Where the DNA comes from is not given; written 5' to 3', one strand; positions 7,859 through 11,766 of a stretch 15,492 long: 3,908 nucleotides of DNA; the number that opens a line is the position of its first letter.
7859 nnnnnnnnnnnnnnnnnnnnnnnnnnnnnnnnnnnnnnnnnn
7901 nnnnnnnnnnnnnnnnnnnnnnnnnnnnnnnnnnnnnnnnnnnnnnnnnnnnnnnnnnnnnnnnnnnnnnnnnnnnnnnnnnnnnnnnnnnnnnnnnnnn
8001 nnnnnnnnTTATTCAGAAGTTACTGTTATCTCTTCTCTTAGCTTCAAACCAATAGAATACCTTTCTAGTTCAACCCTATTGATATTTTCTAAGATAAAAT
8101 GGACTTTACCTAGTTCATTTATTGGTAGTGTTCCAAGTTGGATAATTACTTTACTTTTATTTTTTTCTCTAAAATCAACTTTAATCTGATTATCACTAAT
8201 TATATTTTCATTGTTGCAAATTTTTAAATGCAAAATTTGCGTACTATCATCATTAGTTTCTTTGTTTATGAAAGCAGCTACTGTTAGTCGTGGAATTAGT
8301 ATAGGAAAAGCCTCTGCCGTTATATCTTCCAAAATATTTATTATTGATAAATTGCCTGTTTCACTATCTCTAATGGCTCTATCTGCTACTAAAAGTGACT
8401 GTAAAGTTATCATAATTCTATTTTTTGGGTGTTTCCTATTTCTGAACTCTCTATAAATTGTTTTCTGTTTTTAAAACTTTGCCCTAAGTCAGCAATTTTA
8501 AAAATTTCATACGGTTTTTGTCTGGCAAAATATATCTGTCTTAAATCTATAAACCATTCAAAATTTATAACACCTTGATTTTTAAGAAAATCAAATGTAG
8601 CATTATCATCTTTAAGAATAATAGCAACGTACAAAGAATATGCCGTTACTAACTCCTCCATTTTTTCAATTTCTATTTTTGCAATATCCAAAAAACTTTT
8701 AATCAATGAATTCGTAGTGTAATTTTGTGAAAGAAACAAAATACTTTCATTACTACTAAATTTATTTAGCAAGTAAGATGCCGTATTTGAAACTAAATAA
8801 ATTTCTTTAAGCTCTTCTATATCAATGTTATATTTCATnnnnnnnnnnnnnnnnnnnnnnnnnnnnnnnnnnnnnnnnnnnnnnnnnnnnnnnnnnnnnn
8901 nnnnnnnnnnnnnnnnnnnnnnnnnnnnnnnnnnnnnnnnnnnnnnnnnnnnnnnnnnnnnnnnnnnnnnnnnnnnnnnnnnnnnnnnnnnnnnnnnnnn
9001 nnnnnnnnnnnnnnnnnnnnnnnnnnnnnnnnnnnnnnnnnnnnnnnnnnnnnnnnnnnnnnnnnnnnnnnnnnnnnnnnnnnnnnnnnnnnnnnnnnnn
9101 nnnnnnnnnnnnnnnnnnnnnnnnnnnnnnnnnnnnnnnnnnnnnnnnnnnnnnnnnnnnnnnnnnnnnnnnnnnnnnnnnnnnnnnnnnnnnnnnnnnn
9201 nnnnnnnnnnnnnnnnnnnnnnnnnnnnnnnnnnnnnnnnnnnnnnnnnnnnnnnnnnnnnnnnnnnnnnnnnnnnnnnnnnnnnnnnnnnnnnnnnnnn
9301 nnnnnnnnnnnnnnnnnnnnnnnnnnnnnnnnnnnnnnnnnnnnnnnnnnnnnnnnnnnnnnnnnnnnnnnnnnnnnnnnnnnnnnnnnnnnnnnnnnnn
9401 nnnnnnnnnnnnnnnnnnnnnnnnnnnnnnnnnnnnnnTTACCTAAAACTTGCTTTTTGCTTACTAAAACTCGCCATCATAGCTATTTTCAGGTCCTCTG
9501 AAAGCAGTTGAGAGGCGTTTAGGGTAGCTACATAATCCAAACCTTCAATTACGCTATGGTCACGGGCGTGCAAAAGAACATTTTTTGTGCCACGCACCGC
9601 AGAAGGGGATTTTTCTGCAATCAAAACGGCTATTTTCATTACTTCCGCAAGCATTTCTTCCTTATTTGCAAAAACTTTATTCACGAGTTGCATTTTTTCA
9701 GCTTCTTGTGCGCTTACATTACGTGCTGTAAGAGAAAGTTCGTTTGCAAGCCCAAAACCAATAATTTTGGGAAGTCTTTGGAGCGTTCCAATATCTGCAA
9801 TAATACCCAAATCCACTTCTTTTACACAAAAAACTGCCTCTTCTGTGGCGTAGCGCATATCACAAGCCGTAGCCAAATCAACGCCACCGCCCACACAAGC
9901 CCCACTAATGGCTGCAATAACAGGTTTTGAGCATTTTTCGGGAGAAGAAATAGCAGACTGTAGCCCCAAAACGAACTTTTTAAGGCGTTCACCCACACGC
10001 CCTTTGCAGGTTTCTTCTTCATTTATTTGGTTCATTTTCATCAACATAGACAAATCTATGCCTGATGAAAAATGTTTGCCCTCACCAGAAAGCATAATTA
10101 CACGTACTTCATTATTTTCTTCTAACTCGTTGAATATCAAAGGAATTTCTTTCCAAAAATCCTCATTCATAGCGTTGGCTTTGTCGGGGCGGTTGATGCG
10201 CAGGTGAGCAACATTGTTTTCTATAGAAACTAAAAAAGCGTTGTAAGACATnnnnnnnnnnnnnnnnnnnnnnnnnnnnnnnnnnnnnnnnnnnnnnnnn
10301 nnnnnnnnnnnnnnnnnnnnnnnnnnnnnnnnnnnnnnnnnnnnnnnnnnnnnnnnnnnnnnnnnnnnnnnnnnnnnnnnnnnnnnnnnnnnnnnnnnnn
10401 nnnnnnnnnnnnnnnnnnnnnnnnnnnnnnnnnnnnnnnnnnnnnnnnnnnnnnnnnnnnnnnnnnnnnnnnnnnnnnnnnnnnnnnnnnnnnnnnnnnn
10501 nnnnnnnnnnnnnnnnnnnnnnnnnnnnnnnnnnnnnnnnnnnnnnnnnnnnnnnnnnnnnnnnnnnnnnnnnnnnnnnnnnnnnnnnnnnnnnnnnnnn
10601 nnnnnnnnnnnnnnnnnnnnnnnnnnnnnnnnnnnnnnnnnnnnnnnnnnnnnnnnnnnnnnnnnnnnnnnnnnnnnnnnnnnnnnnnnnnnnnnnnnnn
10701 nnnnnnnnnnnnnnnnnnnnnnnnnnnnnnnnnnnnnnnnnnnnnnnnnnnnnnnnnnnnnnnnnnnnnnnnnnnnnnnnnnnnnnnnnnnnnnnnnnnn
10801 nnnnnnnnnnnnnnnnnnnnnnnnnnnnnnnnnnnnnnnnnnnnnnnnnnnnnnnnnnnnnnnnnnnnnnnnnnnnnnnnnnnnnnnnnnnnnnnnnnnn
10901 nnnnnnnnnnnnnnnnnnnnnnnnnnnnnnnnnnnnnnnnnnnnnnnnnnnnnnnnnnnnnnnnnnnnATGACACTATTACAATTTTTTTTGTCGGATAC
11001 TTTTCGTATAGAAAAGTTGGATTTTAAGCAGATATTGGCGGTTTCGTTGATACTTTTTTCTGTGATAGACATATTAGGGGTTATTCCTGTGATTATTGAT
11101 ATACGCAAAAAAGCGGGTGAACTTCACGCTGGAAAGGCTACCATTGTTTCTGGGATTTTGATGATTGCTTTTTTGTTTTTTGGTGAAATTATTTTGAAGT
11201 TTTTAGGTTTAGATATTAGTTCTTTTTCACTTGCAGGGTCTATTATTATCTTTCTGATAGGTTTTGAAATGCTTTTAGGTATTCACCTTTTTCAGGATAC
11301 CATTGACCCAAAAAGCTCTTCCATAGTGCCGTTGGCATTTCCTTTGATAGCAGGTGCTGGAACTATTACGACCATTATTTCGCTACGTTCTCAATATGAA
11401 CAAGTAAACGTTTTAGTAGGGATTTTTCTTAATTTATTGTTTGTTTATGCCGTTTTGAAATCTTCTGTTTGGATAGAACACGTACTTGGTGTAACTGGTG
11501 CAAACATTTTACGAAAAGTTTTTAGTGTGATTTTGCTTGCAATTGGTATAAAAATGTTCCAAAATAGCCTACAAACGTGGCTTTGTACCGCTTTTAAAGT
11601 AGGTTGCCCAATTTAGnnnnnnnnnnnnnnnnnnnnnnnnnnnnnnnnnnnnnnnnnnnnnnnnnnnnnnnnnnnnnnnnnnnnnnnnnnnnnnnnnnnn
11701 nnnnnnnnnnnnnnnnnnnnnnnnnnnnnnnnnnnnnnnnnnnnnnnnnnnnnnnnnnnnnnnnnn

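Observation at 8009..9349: Tightly coupled three-gene operon of unknown function led by a cytoplasmic NlpC/P60- or CHAP-like Cys-His hydrolase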

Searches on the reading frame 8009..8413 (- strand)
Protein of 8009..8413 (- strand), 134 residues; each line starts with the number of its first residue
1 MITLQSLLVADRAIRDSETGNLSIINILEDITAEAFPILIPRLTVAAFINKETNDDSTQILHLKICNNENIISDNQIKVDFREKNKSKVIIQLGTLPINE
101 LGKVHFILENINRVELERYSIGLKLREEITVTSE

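Call 5: search_protein_families(library=pfam, proteins=[window:8009-8413:-], max_evalue=1)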
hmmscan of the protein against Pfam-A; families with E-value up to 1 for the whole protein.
window:8009-8413:- (134 aa): 1 family
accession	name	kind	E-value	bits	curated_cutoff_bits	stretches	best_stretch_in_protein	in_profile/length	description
PF22091.2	DUF6941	-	3.5e-11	44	27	1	6-109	2-111/125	Family of unknown function (DUF6941)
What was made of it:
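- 8009..8413 (-): Gene C: 134 aa, Pfam DUF6941, an all-beta Ig-like/FnIII-like sandwich. ATGA start/stop overlap with B. PF22091 at 44 bits against a cut-off of 27 (call 5).
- On Pfam DUF6941 (gene C): 44 bits against 27, profile positions 2-111 of 125 (call 5).
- Closest known: Pfam DUF6941. Same: C is a bona fide DUF6941 member (44 bits against a cut-off of 27, call 5).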

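Call 6: search_protein_families(library=padloc, proteins=[window:8009-8413:-], max_evalue=1)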
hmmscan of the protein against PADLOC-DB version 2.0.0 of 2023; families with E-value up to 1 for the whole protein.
window:8009-8413:- (134 aa): 0 families
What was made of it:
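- No match to any of 5027 PADLOC models (call 6). No defence model matches (call 6).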

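Call 7: search_protein_families(library=ncbifam, proteins=[window:8009-8413:-], max_evalue=1)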
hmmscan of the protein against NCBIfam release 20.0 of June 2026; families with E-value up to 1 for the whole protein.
window:8009-8413:- (134 aa): 1 family
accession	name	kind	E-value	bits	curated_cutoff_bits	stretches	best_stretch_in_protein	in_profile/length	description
NF041640.1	AmoB_BACT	equivalog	0.039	12.8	336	1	22-115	240-330/410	bacterial ammonia monooxygenase, subunit AmoB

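Call 8: search_protein_families(library=phrogs, proteins=[window:8009-8413:-], max_evalue=1)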
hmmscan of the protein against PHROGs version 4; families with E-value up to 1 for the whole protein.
window:8009-8413:- (134 aa): 0 families

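Call 14: find_homologous_proteins(query=window:8009-8413:-, max_evalue=0.001)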
Query window:8009-8413:- (134 aa): 5 proteins with E <= 0.001 among 27 candidates.
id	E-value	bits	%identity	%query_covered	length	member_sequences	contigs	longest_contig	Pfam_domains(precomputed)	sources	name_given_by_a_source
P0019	8.1e-75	266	99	100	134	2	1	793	PF22091.3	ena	-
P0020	8.9e-46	173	66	100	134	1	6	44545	PF22091.3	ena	-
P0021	8.9e-38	147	57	100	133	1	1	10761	PF22091.3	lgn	-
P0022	9.0e-38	147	57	100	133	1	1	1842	PF22091.3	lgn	-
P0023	6.4e-37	144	55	100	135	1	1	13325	PF22091.3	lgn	-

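Call 33: search_solved_structures(query=A3, max_evalue=10)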
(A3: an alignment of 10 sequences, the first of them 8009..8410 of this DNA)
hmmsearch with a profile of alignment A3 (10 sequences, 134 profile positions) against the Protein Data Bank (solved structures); distinct sequences matched with E-value up to 10: 2.
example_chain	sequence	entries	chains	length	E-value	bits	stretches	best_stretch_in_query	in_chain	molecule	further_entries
8snb_9A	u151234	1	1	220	0.45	13.6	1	59-97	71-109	Tex36(CFAP95, C9orf135)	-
5vl3_Q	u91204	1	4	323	0.62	13.2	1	63-124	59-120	B-cell receptor CD22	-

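Call 44: find_related_loci(query=A3, collection=viral_contigs, flank=8000)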
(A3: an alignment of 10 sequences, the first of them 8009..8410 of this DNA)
Query A3 (133 aa) in viral_contigs; peptide patterns used: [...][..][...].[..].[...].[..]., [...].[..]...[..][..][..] (x = any residue, [..] = any of these).
74 stretches matched a pattern, but none encodes a relative of the query by tblastn (E <= 1e-3).

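Call 59: predict_structure(alignment_id=A6)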
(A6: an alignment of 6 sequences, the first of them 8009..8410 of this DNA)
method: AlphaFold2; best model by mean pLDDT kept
length: 133 residues; sequences in the alignment: 6
mean_pLDDT: 73.5   pTM: 0.69
mean pLDDT of the five models: 73.5, 63.7, 62.9, 57.1, 50.1
residues with pLDDT >= 90: 7; 70-90: 83; 50-70: 32; < 50: 11
segments of 3 or more residues with pLDDT < 50: 13-17, 19-22
pLDDT, mean of each block of 10 residues (from residue 1): 57 49 55 74 76 75 91 85 75 80 88 87 69 55
secondary structure, 60 per line:
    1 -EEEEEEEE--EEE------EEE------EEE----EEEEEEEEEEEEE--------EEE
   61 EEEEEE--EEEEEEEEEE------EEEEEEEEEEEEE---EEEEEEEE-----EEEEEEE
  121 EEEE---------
elements in order: E2-9 E12-14 E21-23 E30-32 E37-49 E58-66 E69-78 E85-97 E101-108 E114-124
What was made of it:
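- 8009..8413 (-): AF2 model with pLDDT 73.5 (call 59).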

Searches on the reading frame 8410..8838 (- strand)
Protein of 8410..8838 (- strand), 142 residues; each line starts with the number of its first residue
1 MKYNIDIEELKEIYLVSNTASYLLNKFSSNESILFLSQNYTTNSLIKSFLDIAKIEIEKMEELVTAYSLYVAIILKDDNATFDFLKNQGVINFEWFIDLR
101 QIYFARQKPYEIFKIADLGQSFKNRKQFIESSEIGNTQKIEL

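Call 5: search_protein_families(library=pfam, proteins=[window:8410-8838:-], max_evalue=1)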
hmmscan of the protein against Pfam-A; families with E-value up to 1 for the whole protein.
window:8410-8838:- (142 aa): 0 families

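Call 6: search_protein_families(library=padloc, proteins=[window:8410-8838:-], max_evalue=1)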
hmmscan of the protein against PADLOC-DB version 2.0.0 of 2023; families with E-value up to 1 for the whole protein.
window:8410-8838:- (142 aa): 0 families

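Call 7: search_protein_families(library=ncbifam, proteins=[window:8410-8838:-], max_evalue=1)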
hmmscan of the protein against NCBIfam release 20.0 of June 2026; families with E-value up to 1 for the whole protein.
window:8410-8838:- (142 aa): 0 families

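Call 8: search_protein_families(library=phrogs, proteins=[window:8410-8838:-], max_evalue=1)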
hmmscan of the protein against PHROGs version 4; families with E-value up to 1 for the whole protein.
window:8410-8838:- (142 aa): 2 families
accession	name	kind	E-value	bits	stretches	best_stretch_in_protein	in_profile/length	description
phrog_4081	-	unknown function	0.0092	17.4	1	7-76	17-82/105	-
phrog_17765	-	unknown function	0.048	15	1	13-87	14-85/100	-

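Call 23: find_homologous_proteins(query=window:8410-8838:-, max_evalue=0.001)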
Query window:8410-8838:- (142 aa): 6 proteins with E <= 0.001 among 29 candidates.
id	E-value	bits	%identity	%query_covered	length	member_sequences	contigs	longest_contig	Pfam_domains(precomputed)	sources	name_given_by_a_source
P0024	2.1e-82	292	100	100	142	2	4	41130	-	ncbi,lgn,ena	-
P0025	6.5e-49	183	67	99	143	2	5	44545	-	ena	-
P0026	1.4e-25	108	46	96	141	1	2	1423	-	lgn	-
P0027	5.2e-24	103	45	99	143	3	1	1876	-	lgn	-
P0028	1.4e-21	95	54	68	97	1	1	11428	-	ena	-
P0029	1.4e-19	89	53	69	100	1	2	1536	-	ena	-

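Call 32: search_solved_structures(query=A2, max_evalue=10)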
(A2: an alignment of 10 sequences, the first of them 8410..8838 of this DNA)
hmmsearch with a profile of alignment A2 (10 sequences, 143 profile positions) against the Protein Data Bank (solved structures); distinct sequences matched with E-value up to 10: 2.
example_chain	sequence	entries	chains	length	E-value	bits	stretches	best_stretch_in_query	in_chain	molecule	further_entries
1aii_A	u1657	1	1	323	1.6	11.6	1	13-76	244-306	ANNEXIN III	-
1axn_A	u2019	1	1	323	1.6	11.6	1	13-76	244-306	ANNEXIN III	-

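Call 93: search_protein_families(library=pfam, alignment_id=A7, max_evalue=0.05)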
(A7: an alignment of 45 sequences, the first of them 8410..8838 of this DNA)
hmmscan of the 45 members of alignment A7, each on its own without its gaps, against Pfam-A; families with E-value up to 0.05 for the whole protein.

A. member 1, window:8410-8838:- (142 aa): 0 families

B. families by the number of members that match (of 45 scanned): 11 families
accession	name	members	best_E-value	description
PF01065.24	Adeno_hexon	1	0.0055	Hexon, adenovirus major coat protein, N-terminal domain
PF05344.16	DUF746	1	0.008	Domain of Unknown Function (DUF746)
PF22227.1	DNA_pol3_gamma_R_C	1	0.013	DNA polymerase III gamma subunit-related, C-terminal domain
PF15872.10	SRTM1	1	0.014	Serine-rich and transmembrane domain-containing protein 1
PF10962.13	DUF2764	1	0.022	Protein of unknown function (DUF2764)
PF06580.19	His_kinase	1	0.023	Histidine kinase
PF18915.5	DUF5667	1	0.034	Domain of unknown function (DUF5667)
PF18546.6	MetOD1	1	0.039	Methanogen output domain 1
PF12829.12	Mhr1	1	0.04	Transcriptional regulation of mitochondrial recombination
PF15601.11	Imm70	1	0.043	Immunity protein 70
PF08902.16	DUF1848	1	0.05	Domain of unknown function (DUF1848)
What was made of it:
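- Tried and rejected: Sequence libraries gave nothing usable for A and B: Pfam, NCBIfam, PADLOC and PHROGs (calls 5-8, 93).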

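Call 94: search_solved_structures(query=A7, max_evalue=10)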
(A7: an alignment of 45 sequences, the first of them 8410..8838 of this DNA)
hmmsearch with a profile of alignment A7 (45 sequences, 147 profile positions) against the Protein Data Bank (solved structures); distinct sequences matched with E-value up to 10: 3.
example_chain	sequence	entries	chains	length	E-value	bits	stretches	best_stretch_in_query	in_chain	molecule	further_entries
4wz9_A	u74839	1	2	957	0.14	15.2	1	35-109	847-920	AGAP004809-PA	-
6nye_A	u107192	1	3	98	0.75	12.8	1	36-92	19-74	Design construct XAX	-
9f28_B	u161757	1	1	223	0.99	12.4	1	60-89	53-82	DNA primase large subunit PriL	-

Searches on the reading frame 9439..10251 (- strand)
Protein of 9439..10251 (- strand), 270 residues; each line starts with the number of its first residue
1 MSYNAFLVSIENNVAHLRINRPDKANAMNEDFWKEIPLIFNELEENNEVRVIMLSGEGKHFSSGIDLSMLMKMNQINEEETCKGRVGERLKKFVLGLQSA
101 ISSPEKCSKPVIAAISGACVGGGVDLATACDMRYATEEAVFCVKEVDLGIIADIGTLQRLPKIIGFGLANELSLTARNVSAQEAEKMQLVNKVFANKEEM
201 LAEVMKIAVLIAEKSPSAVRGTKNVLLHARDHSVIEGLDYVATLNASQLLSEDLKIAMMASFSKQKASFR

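Call 9: search_protein_families(library=pfam, proteins=[window:9439-10251:-], max_evalue=0.001)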
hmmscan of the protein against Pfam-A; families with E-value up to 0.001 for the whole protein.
window:9439-10251:- (270 aa): 2 families
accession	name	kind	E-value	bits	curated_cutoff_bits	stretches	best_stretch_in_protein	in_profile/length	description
PF00378.25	ECH_1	-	5.2e-50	170.6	27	1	10-269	2-248/251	Enoyl-CoA hydratase/isomerase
PF16113.10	ECH_2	-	7.2e-27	95.2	27.2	1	15-198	2-176/335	Enoyl-CoA hydratase/isomerase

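Call 77: find_related_loci(query=window:9439-10251:-, collection=metagenome_contigs, flank=5000)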
Query window:9439-10251:- (270 aa) in metagenome_contigs; peptide patterns used: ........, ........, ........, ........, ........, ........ (x = any residue, [..] = any of these).
123 stretches matched a pattern; 29 encode a relative of the query (tblastn E <= 1e-3); 29 distinct loci.
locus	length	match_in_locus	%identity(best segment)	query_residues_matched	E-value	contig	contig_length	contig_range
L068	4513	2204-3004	52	1-269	1e-87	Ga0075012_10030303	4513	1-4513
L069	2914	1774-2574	48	1-269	2e-83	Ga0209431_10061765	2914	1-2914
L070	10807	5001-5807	43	1-269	8e-75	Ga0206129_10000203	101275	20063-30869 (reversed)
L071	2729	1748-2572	43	1-269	6e-76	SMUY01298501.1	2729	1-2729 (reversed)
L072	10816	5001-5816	44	1-269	2e-74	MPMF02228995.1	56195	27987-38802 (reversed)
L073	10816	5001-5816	44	1-269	2e-74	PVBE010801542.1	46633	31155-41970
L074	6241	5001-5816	46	1-269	1e-74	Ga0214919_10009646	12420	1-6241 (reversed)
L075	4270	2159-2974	46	1-269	3e-74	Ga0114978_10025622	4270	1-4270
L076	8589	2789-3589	42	1-269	4e-73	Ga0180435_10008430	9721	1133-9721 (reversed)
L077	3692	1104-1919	45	1-269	1e-69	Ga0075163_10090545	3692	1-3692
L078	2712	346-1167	43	1-269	2e-68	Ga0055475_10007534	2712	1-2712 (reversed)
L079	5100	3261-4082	43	1-269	7e-68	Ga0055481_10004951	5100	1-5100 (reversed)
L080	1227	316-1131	44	1-269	9e-71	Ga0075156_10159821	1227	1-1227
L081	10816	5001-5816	45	1-269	3e-75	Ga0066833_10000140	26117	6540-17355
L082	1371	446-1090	47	56-270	8e-65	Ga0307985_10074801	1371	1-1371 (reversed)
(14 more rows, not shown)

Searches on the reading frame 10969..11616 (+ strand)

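Call 9: search_protein_families(library=pfam, proteins=[window:10969-11616:+], max_evalue=0.001)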
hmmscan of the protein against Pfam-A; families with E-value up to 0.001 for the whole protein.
window:10969-11616:+ (215 aa): 1 family
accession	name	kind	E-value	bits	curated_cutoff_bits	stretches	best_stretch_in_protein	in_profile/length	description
PF01914.23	MarC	-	3e-35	121.9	23.9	1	20-205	2-203/203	MarC family integral membrane protein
